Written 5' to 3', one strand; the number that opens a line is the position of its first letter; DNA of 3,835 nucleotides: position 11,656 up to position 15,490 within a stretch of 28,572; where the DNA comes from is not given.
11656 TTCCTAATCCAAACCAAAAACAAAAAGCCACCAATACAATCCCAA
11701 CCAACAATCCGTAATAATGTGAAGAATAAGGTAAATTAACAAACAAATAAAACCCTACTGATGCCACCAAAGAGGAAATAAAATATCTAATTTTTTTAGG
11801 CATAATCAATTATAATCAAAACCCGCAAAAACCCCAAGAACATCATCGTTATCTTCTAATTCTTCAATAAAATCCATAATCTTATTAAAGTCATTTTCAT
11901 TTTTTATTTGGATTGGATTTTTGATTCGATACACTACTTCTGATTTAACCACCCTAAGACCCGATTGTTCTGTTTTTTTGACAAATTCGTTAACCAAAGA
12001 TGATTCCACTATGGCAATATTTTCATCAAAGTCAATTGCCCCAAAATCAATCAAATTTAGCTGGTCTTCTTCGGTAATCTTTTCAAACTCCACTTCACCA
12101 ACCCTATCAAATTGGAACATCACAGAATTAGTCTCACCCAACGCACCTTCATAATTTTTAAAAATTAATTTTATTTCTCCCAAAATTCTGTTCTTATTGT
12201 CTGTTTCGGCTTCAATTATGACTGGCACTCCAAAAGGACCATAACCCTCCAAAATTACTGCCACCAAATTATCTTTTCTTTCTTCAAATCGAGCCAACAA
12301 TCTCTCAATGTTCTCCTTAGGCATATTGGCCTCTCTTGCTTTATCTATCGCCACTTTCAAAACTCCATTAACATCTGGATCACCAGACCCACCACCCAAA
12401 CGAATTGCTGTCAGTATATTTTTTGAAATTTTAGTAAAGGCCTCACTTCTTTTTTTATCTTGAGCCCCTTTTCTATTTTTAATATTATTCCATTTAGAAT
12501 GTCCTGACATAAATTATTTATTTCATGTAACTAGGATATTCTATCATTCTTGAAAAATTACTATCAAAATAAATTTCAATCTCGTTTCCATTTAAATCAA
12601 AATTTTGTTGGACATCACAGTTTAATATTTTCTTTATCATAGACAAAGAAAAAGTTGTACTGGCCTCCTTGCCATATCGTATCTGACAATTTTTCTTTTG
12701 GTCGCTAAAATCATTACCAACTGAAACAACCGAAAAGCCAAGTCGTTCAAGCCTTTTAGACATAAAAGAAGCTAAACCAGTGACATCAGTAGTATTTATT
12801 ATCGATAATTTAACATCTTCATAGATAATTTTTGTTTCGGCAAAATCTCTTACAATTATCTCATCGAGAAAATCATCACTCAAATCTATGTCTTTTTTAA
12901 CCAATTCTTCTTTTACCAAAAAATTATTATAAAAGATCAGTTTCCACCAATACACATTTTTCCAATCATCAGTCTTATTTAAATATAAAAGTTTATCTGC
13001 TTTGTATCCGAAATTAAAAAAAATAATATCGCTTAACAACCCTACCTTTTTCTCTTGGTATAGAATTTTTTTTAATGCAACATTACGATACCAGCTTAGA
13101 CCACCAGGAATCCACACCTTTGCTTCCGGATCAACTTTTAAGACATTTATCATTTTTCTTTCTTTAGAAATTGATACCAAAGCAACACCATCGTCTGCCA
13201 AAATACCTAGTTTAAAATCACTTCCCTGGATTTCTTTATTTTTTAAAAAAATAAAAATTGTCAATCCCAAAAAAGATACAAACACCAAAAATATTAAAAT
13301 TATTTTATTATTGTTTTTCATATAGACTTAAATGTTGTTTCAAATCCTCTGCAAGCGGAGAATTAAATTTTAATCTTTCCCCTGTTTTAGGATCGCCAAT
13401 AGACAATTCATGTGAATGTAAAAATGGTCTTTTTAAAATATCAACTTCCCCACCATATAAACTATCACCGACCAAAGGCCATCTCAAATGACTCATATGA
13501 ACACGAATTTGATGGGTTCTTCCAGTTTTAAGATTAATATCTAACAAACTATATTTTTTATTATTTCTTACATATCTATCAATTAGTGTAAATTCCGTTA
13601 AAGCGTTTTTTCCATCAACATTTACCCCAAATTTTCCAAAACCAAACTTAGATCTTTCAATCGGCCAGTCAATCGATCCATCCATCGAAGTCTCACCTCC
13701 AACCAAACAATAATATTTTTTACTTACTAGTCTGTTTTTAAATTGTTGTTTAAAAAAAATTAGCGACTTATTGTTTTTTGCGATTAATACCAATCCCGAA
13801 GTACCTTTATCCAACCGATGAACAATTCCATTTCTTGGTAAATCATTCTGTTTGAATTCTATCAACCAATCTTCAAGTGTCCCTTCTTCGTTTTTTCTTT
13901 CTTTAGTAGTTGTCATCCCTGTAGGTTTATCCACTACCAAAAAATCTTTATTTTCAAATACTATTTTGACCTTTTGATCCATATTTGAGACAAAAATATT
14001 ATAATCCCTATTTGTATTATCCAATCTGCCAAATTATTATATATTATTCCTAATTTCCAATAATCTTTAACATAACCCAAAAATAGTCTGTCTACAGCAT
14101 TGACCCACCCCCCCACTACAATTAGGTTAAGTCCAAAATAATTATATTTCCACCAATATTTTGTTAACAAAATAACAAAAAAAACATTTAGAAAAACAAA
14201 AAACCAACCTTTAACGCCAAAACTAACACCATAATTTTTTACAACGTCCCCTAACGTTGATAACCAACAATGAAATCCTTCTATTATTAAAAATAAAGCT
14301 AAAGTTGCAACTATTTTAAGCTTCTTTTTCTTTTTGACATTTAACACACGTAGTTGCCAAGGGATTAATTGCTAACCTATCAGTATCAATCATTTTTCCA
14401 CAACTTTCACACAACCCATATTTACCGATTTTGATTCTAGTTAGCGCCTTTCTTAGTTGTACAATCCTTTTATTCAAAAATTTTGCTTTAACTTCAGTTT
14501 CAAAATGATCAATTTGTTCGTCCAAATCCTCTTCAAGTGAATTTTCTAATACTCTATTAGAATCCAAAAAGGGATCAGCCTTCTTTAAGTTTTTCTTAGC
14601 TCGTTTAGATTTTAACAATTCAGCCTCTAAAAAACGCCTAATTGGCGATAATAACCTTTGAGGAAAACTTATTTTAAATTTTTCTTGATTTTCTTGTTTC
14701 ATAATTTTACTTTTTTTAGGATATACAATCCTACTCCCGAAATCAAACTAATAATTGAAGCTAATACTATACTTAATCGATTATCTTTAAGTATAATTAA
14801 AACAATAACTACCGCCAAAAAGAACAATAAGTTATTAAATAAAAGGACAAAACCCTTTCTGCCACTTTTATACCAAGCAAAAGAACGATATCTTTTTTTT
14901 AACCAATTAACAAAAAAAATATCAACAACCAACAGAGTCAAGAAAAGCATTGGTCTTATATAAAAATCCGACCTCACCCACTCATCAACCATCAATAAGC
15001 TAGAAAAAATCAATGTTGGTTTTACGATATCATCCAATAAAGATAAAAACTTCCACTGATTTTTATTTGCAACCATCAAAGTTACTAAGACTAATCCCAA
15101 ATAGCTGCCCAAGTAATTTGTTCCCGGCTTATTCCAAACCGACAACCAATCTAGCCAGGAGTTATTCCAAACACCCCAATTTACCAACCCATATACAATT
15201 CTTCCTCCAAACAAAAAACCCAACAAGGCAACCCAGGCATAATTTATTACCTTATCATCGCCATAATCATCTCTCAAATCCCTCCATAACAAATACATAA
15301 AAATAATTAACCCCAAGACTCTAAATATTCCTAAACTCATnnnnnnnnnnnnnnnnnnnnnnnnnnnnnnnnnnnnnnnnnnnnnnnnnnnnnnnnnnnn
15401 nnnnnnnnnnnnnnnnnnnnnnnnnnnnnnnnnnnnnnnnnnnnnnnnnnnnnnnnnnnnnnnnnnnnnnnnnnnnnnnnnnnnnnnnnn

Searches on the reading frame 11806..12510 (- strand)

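Call 7: search_protein_families(library=pfam, proteins=[window:11806-12510:-])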
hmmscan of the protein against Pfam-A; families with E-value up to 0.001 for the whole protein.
window:11806-12510:- (234 aa): 2 families
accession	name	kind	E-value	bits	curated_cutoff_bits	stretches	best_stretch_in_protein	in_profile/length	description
PF01709.26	Transcrip_reg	-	3.6e-32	111.8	27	1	84-229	3-158/160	TACO1/YebC second and third domain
PF20772.2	TACO1_YebC_N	-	6.7e-26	91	36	1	5-75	1-70/73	TACO1/YebC protein N-terminal domain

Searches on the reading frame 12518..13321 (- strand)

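Call 7: search_protein_families(library=pfam, proteins=[window:12518-13321:-])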
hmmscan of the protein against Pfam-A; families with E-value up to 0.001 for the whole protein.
window:12518-13321:- (267 aa): 1 family
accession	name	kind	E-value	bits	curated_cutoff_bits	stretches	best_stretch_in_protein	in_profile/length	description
PF13399.11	LytR_C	-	7.5e-07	30.4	22.2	1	169-237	1-66/86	LytR cell envelope-related transcriptional attenuator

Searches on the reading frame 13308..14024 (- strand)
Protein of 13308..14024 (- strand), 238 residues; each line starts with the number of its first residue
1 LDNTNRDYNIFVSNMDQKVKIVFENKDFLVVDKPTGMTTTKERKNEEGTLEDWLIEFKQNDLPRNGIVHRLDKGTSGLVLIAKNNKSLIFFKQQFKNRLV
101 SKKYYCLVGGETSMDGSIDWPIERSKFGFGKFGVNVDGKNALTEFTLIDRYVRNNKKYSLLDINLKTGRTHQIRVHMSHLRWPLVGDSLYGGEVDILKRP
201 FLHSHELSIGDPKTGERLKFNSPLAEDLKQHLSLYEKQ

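Call 62: search_protein_families(library=pfam, proteins=[window:13308-14024:-])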
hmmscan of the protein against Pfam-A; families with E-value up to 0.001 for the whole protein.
window:13308-14024:- (238 aa): 1 family
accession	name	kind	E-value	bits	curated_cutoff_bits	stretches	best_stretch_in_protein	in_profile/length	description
PF00849.27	PseudoU_synth_2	-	5.3e-30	105.1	26.8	1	27-179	1-152/152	RNA pseudouridylate synthase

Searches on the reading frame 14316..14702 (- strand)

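Call 62: search_protein_families(library=pfam, proteins=[window:14316-14702:-])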
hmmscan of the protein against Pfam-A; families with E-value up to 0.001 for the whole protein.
window:14316-14702:- (128 aa): 1 family
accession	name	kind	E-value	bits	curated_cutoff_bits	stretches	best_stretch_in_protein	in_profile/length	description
PF01258.23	zf-dskA_traR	-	2.2e-11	44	24.9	1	93-127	1-35/36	Prokaryotic dksA/traR C4-type zinc finger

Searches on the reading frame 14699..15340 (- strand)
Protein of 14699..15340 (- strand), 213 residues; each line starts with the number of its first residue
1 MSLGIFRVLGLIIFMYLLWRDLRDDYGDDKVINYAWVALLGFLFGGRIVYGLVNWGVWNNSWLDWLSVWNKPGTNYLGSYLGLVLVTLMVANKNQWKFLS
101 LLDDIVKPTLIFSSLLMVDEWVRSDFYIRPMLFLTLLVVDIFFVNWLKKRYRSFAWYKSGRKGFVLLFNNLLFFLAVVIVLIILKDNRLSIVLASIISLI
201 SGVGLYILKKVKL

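Call 62: search_protein_families(library=pfam, proteins=[window:14699-15340:-])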
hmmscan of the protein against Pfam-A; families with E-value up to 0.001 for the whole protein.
window:14699-15340:- (213 aa): 1 family
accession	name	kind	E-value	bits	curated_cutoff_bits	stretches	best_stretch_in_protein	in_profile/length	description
PF01790.23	LGT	-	6e-09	36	24.9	1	4-110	15-120/240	Prolipoprotein diacylglyceryl transferase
